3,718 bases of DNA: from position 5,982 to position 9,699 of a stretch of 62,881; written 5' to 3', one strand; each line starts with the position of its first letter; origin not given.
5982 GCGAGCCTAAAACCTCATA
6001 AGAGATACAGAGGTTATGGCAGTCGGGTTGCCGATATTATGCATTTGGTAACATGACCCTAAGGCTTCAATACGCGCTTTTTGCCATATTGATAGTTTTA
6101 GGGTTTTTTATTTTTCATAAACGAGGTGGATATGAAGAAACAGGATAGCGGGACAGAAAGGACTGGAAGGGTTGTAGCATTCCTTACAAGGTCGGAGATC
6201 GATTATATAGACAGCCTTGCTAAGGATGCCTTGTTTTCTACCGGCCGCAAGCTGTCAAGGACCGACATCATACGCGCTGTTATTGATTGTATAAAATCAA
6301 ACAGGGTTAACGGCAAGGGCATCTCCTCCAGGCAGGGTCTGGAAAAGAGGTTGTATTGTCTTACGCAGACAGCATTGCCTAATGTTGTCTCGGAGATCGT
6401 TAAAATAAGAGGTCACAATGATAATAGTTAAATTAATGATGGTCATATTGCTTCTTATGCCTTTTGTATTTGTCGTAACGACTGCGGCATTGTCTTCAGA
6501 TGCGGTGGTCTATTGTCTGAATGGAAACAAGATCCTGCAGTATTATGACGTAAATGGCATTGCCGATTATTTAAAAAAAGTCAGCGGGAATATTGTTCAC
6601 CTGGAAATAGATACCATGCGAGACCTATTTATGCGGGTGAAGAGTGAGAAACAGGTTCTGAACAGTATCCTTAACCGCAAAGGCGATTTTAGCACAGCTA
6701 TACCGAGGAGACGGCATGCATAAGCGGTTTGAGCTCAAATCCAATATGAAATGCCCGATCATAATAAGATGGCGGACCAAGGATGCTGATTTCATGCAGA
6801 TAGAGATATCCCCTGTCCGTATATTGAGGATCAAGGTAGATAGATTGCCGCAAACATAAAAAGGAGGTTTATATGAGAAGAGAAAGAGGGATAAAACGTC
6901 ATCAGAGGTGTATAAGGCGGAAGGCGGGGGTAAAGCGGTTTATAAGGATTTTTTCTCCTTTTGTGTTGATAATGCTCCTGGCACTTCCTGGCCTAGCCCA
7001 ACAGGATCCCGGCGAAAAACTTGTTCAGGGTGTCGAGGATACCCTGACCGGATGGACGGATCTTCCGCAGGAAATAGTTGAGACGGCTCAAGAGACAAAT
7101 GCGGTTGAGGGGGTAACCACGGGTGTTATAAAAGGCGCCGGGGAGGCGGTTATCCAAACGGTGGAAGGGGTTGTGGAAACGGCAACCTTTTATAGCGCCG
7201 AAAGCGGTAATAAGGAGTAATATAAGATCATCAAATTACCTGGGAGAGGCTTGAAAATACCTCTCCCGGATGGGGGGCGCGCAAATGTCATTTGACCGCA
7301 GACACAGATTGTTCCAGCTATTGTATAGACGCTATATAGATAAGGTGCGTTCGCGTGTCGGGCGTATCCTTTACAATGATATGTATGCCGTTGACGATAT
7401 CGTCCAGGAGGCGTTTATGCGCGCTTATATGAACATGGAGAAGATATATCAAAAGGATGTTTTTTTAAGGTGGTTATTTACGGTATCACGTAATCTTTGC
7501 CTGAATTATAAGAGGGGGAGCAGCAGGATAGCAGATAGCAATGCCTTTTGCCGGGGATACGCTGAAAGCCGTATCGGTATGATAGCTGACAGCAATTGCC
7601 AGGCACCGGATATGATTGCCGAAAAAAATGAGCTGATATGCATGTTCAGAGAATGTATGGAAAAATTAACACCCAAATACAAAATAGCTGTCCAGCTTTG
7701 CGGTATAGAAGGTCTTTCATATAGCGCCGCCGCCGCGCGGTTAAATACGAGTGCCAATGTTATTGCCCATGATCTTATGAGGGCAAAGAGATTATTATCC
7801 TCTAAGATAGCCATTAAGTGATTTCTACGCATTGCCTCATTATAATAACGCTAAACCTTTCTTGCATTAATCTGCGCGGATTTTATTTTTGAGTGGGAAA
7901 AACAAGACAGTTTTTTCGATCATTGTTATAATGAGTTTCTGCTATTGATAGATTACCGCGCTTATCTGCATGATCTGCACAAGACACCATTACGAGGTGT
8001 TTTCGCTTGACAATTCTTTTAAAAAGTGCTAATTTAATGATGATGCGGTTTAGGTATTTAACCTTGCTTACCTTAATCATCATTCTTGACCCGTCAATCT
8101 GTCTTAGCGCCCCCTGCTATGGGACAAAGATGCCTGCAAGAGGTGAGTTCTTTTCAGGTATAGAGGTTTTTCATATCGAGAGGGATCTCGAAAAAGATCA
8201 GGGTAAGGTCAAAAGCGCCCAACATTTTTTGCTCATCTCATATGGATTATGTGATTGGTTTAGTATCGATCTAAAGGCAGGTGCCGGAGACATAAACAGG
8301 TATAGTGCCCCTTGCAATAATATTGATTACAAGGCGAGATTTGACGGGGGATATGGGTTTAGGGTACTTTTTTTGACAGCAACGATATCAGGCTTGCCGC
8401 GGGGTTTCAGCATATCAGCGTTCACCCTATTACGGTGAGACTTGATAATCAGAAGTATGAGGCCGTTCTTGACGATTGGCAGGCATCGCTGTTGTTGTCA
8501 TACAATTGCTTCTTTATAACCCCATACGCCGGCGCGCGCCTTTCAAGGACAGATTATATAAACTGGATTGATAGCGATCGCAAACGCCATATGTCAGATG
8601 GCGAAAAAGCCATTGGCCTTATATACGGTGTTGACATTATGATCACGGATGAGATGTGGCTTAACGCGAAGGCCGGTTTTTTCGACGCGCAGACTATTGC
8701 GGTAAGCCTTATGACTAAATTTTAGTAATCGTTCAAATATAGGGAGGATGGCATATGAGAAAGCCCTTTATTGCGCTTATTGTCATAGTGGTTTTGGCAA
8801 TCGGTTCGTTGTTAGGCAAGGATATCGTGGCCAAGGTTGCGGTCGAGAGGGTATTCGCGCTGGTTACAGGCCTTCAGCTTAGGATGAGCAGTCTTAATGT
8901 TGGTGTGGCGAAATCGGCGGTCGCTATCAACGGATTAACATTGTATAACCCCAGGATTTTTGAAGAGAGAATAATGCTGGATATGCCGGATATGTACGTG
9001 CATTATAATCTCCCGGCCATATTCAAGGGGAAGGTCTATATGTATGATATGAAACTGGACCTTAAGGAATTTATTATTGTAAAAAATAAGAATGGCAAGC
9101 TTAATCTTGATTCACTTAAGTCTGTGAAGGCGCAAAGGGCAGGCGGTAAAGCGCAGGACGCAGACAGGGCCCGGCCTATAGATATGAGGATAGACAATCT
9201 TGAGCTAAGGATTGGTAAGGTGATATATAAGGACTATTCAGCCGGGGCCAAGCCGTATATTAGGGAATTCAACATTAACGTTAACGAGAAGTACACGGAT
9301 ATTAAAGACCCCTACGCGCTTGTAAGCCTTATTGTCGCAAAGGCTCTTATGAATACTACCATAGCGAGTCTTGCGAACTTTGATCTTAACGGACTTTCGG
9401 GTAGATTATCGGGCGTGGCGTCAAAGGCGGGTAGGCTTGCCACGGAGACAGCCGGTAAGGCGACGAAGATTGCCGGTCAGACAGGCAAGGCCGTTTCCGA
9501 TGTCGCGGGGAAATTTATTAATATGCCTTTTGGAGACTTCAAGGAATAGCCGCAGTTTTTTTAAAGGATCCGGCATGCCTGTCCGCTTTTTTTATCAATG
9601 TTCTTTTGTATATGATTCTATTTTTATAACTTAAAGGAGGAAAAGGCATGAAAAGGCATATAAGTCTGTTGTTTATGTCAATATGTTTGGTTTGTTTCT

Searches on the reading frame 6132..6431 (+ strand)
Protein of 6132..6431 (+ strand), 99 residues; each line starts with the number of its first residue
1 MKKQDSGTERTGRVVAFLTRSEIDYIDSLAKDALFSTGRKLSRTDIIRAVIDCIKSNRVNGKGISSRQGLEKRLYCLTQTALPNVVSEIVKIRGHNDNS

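Call 7: search_protein_families(library=pfam, proteins=[window:6132-6431:+], max_evalue=0.01)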
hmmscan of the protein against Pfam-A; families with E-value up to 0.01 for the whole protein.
window:6132-6431:+ (99 aa): 0 families

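Call 10: find_encoding_contigs(protein=window:6132-6431:+, flank=3000, max_places=6)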
Protein window:6132-6431:+ (99 aa): 7 contigs read that carry it; 6 places shown.
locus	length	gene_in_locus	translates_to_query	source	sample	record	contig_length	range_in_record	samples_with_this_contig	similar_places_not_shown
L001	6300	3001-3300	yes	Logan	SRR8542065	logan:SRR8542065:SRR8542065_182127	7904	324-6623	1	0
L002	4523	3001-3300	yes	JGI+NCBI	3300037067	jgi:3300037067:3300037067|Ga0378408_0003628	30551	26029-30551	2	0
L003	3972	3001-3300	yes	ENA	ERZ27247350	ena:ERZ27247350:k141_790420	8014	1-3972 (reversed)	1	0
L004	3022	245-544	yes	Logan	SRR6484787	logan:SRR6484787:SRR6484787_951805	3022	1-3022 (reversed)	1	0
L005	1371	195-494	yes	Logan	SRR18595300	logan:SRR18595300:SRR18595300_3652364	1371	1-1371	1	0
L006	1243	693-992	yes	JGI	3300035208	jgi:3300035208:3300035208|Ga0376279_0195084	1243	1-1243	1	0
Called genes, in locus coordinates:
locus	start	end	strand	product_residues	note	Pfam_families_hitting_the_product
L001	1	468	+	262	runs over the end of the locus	?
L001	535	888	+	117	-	-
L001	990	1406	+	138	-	PF07238:PilZ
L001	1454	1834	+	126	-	-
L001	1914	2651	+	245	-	PF01740:STAS, PF07238:PilZ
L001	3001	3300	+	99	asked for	-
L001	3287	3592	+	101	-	-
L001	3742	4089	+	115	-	-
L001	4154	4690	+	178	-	PF04542:Sigma70_r2, PF08281:Sigma70_r4_2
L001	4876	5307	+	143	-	-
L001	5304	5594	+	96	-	-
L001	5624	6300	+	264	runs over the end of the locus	PF05359:DUF748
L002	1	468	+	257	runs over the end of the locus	PF01261:AP_endonuc_2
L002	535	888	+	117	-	-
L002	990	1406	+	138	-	PF07238:PilZ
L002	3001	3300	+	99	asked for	-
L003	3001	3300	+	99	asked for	-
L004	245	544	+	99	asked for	-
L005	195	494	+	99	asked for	-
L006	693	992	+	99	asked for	-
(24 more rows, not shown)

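Call 11: find_homologous_proteins(query=window:6132-6428:+, max_evalue=0.001)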
Query window:6132-6428:+ (99 aa): 50 proteins with E <= 0.001 among 52 candidates.
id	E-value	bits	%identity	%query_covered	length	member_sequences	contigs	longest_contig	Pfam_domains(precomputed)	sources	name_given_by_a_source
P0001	1.6e-56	206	100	100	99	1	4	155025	-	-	-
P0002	2.3e-40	154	76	100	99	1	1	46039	-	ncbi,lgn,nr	ncbi:MAG: hypothetical protein PHV77_06305 [Candidatus Omnitrophica bacterium]|nr:hypothetical prote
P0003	4.8e-32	127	64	99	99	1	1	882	-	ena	-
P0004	3.1e-31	125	66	99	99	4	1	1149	-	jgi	jgi:hypothetical protein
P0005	1.1e-30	123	67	100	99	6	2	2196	-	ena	-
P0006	2.6e-30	122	65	100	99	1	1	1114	-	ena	-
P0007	4.7e-30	121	66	100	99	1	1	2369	-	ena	-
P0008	4.6e-29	118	64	100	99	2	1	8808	-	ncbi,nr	ncbi:MAG: hypothetical protein D4S01_00360 [Dehalococcoidia bacterium]|nr:MAG: hypothetical protein 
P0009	7.1e-29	117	64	100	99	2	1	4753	-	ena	-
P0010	9.0e-29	117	64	90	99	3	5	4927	-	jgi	jgi:hypothetical protein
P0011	1.4e-28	116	60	99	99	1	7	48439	-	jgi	jgi:hypothetical protein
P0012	2.4e-28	116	61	99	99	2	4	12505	-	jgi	jgi:hypothetical protein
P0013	2.7e-26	109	60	99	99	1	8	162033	-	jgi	jgi:hypothetical protein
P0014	7.1e-26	108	61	89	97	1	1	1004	-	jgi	jgi:hypothetical protein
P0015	1.9e-25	106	60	89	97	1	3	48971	-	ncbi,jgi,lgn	jgi:hypothetical protein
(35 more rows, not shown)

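Call 14: find_related_loci(query=A1, collection=genome_contigs, flank=2500)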
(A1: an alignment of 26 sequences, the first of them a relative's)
Query A1 (99 aa) in genome_contigs; peptide patterns used: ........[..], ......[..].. (x = any residue, [..] = any of these).
129 stretches matched a pattern; 47 encode a relative of the query (tblastn E <= 1e-3); 47 distinct loci.
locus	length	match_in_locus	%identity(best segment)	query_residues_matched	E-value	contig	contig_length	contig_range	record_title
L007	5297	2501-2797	63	1-99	8e-37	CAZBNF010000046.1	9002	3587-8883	MAG TPA_asm: uncultured Planctomycetia bacterium isolate SRP178699_co1_432 genome assembly, contig: NODE_10855_length_90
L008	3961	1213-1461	58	1-83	6e-30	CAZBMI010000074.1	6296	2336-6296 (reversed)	MAG TPA_asm: uncultured Planctomycetia bacterium isolate binchicken_co77_39 genome assembly, contig: NODE_13111_length_6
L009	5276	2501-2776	51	4-95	2e-29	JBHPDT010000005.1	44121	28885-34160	Candidatus Omnitrophota bacterium isolate SAG AM-311-C11 NODE_5_length_44121_cov_32.583103, whole genome shotgun sequenc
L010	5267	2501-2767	57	1-89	7e-29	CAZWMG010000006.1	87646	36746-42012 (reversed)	MAG TPA_asm: uncultured Planctomycetia bacterium isolate SRP167671_co1_128 genome assembly, contig: NODE_241_length_8764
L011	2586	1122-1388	52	3-91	1e-28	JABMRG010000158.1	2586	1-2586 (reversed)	MAG: Candidatus Omnitrophota bacterium isolate bin.468 k141_6794290, whole genome shotgun sequence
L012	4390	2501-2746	60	1-82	4e-28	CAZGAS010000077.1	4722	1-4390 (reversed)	MAG TPA_asm: uncultured Planctomycetia bacterium isolate SRP191223_co1_21 genome assembly, contig: NODE_26622_length_472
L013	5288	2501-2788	52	1-97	9e-28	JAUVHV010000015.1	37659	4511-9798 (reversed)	MAG: Candidatus Omnitrophota bacterium isolate CSMAG_411 CSMAG_411_k141_881352_length_37659_cov_14.9836, whole genome sh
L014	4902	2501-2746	60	1-82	4e-27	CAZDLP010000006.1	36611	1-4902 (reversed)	MAG TPA_asm: uncultured Planctomycetia bacterium isolate binchicken_co243_227 genome assembly, contig: NODE_734_length_3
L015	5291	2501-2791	47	1-98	4e-25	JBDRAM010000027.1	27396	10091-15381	MAG: Candidatus Omnitrophota bacterium isolate MEGAHIT-group-1.1003 k141_2761010, whole genome shotgun sequence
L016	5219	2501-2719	49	4-74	6e-17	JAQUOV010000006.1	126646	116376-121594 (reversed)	MAG: Candidatus Omnitrophota bacterium isolate STD1_209 NODE_281_length_126646_cov_9.937559_Sandtown_D1, whole genome sh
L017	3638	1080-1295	49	4-74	1e-16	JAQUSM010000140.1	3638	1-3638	MAG: Candidatus Omnitrophota bacterium isolate STD1_97 NODE_117404_length_3638_cov_4.406152_Sandtown_D1, whole genome sh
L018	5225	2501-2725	45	1-74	6e-16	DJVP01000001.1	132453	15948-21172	MAG TPA_asm: Candidatus Omnitrophica bacterium UBA6253 UBA6253_contig_66075, whole genome shotgun sequence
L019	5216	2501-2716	46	4-74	8e-16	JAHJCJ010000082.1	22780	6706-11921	MAG: Candidatus Omnitrophota bacterium isolate Modern_marine.mb.300 Modern_marine.mb.300_k141_1782590, whole genome shot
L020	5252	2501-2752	39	1-89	7e-16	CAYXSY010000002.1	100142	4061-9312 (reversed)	MAG TPA_asm: uncultured Planctomycetales bacterium isolate binchicken_co117_51 genome assembly, contig: NODE_326_length_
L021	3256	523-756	40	2-75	8e-16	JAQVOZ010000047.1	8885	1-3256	MAG: Candidatus Omnitrophota bacterium isolate STF1_192 NODE_26411_length_8885_cov_2.942681_Sandtown_F1, whole genome sh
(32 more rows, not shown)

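Call 22: find_related_loci(query=A1, collection=metagenome_contigs, flank=2500)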
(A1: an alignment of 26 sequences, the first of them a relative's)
Query A1 (99 aa) in metagenome_contigs; peptide patterns used: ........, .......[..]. (x = any residue, [..] = any of these).
598 stretches matched a pattern (row limit reached: there are more); 220 encode a relative of the query (tblastn E <= 1e-3); the best 80 are kept; 80 distinct loci.
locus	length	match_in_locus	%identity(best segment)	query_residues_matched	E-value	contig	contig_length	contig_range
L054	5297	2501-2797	63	1-99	1e-36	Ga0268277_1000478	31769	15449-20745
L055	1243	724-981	60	1-86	3e-32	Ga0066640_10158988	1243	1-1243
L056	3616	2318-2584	56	1-89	4e-28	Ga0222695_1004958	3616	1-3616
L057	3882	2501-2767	56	1-89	5e-28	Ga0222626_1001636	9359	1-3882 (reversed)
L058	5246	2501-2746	60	1-82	5e-28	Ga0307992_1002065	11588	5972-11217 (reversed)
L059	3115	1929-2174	61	1-82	1e-27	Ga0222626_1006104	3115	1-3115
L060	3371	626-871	60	1-82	5e-27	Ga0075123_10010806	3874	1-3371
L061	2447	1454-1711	44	8-93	3e-25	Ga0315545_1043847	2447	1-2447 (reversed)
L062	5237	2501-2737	48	11-89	9e-25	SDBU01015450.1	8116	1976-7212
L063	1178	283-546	45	10-97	9e-23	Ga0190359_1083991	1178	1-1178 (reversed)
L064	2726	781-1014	50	6-83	1e-21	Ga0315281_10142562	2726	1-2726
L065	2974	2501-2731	53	4-80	2e-21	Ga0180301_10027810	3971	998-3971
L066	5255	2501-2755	44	7-91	2e-21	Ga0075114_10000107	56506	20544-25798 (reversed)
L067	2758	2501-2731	52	4-80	3e-21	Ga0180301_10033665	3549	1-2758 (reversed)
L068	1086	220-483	45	9-96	3e-20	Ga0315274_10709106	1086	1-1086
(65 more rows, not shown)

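Call 37: search_solved_structures(query=A1, max_evalue=10, show_alignments=2)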
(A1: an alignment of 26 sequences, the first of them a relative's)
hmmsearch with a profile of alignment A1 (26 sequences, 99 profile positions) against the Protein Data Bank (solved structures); distinct sequences matched with E-value up to 10: 3.
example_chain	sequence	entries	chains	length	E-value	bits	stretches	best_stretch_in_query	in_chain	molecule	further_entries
8aht_A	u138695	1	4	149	0.22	14.8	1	38-91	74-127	Calmodulin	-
9ya0_SA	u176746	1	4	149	0.58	13.5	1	38-90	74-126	Calmodulin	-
6hiv_A3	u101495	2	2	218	0.85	12.9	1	45-96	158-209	uL30m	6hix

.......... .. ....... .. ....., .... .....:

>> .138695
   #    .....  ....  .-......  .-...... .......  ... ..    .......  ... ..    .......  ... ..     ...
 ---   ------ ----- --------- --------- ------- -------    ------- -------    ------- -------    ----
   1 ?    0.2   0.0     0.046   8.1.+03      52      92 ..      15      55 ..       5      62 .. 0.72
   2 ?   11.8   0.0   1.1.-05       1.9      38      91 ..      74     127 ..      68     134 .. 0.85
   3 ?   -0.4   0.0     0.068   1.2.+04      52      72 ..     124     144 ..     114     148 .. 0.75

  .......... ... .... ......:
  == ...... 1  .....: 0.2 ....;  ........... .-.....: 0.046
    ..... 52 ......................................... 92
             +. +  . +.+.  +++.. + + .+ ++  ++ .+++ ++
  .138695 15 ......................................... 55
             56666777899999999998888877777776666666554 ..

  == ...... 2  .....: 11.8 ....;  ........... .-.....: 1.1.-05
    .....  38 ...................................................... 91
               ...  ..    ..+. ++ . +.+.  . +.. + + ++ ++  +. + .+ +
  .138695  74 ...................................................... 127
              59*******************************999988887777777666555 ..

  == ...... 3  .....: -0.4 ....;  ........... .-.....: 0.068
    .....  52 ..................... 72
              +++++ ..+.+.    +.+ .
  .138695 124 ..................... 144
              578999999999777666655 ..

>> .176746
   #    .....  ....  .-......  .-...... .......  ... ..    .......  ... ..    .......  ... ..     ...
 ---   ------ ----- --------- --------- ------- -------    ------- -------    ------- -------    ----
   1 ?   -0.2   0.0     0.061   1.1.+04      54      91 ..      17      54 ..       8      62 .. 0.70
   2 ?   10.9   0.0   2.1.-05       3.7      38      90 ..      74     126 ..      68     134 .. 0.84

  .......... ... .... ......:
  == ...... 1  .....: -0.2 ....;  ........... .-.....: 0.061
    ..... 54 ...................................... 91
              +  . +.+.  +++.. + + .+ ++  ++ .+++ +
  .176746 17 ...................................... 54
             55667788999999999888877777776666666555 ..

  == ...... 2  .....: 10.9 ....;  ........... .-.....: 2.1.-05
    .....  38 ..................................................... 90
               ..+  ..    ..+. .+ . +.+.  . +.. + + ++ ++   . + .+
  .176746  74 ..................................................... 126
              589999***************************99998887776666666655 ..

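Call 40: search_protein_families(library=ncbifam, proteins=[window:6132-6431:+], max_evalue=0.01)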
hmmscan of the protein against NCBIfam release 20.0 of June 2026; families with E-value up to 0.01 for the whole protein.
window:6132-6431:+ (99 aa): 0 families

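Call 45: predict_structure(alignment_id=A1)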
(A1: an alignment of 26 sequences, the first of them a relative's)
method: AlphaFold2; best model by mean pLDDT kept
length: 99 residues; sequences in the alignment: 26
mean_pLDDT: 76.5   pTM: 0.55
mean pLDDT of the five models: 76.5, 75.6, 73.1, 67.9, 62.1
residues with pLDDT >= 90: 14; 70-90: 59; 50-70: 19; < 50: 7
segments of 3 or more residues with pLDDT < 50: 1-4, 97-99
pLDDT, mean of each block of 10 residues (from residue 1): 49 72 91 90 87 81 84 81 71 56
secondary structure, 60 per line:
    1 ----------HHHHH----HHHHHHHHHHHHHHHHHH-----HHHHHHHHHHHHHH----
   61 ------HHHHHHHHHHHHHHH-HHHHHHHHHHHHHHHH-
elements in order: H11-15 H20-37 H43-56 H67-81 H83-98

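Call 48: fold_search(model_id=the predicted structure, library=pdb)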
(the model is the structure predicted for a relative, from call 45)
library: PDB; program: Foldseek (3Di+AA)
matches with E <= 10: 23; with E <= 0.001: 0
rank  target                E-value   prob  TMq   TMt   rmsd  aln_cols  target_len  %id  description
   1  8ym4_J                1.6e+00  0.12  0.24  0.15  11.0        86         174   14  Structure of Caspase-8/cFLIP death effector domain assembly (released 2024-10-30)
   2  8p8o_J                2.5e+00  0.13  0.24  0.18   8.5        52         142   17  M. tuberculosis dUTPase - Stl1-159 (StlNT) complex structure (released 2024-11-27)
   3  9lf8_R                3.4e+00  0.10  0.25  0.17   8.3        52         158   12  Structure of MPXV M1R and mMM1-16 Fab complex (released 2025-10-01)
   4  7zr6_C                3.4e+00  0.08  0.29  0.12  13.4       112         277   15  CryoEM structure of HSP90-CDC37-BRAF(V600E)-PP5(open) complex (released 2022-12-28)
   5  1zx3                  3.6e+00  0.08  0.27  0.30  13.1        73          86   18  Structure of NE0241 Protein of Unknown Function from Nitrosomonas europaea (released 2005-07-19)
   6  8ynk_H                4.1e+00  0.04  0.21  0.15  11.1        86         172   16  Structure of the Caspase-8/cFLIP death effector domain assembly (released 2024-10-30)
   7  3jso_A                4.4e+00  0.12  0.26  0.15  12.0        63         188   21  Classic Protein With a New Twist: crystal structure of a LexA repressor DNA complex (released 2010-08-18)
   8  8ym5_J                5.4e+00  0.06  0.24  0.17  10.9        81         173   20  Structure of Caspase-8/cFLIP death effector domain assembly (released 2024-10-30)
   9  9lf8_S                5.7e+00  0.07  0.25  0.20   8.5        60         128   17  Structure of MPXV M1R and mMM1-16 Fab complex (released 2025-10-01)
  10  8zu9_E                5.7e+00  0.07  0.24  0.16   8.4        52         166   12  The complex structure of MPXV M1R and neutralizing antibody A129 (released 2025-04-02)
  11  3jsp_B                6.1e+00  0.10  0.26  0.14  11.9        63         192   21  Classic Protein With a New Twist: crystal structure of a LexA repressor DNA complex (released 2010-08-18)
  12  7dlv_E                6.5e+00  0.07  0.24  0.18   8.5        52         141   17  shrimp dUTPase in complex with Stl (released 2021-12-01)
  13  2p62_A                7.4e+00  0.08  0.29  0.14   9.2        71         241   11  Crystal structure of hypothetical protein PH0156 from Pyrococcus horikoshii OT3 (released 2007-04-17)
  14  4z8e_B                7.9e+00  0.13  0.30  0.49   9.3        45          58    9  TEAD DBD mutant -deltaL1 (released 2016-04-13)
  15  9cpb_2E               7.9e+00  0.08  0.29  0.28   7.6        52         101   23  Atomic model of bovine Fallopian tube cilia doublet microtubule (48-nm periodicity) (released 2024-10-30)
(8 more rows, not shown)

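Call 50: search_protein_families(library=pfam, alignment_id=A1, max_evalue=1)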
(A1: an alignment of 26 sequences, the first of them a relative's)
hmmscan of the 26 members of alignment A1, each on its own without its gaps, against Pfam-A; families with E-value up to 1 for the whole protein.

A. member 1, P0001 (99 aa): 0 families

B. families by the number of members that match (of 26 scanned): 4 families
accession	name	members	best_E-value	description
PF01158.23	Ribosomal_L36e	1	0.017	Ribosomal protein L36e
PF18360.6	hnRNP_Q_AcD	1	0.076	Heterogeneous nuclear ribonucleoprotein Q acidic domain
PF01452.22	Rota_NSP4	1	0.095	Rotavirus non structural protein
PF06357.16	Omega-toxin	1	0.48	Omega-atracotoxin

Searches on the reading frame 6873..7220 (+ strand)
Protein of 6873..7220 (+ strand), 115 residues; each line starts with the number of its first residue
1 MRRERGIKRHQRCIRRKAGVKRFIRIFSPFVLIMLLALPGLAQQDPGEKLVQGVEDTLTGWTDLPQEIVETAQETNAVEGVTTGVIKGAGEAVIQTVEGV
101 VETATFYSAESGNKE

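Call 7: search_protein_families(library=pfam, proteins=[window:6873-7220:+], max_evalue=0.01)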
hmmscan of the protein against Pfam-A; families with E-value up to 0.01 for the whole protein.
window:6873-7220:+ (115 aa): 0 families

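Call 40: search_protein_families(library=ncbifam, proteins=[window:6873-7220:+], max_evalue=0.01)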
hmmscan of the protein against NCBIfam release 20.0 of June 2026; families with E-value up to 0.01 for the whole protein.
window:6873-7220:+ (115 aa): 1 family
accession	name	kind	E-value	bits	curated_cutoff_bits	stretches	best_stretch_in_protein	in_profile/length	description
TIGR04073.1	exo_TIGR04073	subfamily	1e-14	54.3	50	1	46-107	2-63/75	exosortase system-associated protein, TIGR04073 family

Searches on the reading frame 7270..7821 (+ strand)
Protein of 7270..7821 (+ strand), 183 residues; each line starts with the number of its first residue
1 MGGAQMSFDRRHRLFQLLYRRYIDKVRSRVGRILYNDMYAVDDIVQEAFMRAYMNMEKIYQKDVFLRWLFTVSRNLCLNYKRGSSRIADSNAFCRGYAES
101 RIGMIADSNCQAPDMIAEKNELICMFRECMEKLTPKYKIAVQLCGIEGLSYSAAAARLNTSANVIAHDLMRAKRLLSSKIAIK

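Call 7: search_protein_families(library=pfam, proteins=[window:7270-7821:+], max_evalue=0.01)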
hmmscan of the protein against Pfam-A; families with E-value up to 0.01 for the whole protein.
window:7270-7821:+ (183 aa): 4 families
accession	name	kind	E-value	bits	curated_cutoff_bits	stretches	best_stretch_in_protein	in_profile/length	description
PF04542.20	Sigma70_r2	-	1.7e-11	44.1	24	1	18-86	1-70/71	Sigma-70 region 2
PF08281.18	Sigma70_r4_2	-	1.9e-10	40.7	25.7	1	126-176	4-54/54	Sigma-70, region 4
PF07638.17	Sigma70_ECF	-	0.0013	19.1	21.1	1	11-172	19-175/185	ECF sigma factor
PF23230.1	zf-C2H2_13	-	0.004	17.7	27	0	43-66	12-35/59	C2H2-type zinc finger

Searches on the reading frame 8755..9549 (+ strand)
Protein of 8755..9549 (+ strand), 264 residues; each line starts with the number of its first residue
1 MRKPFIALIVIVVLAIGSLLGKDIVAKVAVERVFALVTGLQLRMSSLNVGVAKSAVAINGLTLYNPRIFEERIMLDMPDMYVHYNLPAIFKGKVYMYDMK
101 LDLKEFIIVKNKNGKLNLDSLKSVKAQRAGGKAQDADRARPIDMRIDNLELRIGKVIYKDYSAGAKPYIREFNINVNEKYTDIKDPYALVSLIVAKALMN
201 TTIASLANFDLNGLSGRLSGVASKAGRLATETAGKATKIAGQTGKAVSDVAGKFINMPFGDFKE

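Call 7: search_protein_families(library=pfam, proteins=[window:8755-9549:+], max_evalue=0.01)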
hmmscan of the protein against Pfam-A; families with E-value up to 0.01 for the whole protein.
window:8755-9549:+ (264 aa): 1 family
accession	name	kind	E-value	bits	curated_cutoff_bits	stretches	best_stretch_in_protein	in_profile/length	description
PF05359.17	DUF748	-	2.7e-10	39.4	50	1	6-178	20-186/1037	Domain of Unknown Function (DUF748)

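Call 40: search_protein_families(library=ncbifam, proteins=[window:8755-9549:+], max_evalue=0.01)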
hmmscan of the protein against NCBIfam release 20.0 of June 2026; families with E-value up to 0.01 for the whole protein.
window:8755-9549:+ (264 aa): 1 family
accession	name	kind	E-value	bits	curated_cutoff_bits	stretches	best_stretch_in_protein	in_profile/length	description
NF047499.1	LIC_11026_fam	hypoth_equivalog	0.00013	20.1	325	1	15-133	23-139/1006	LIC_11026 family protein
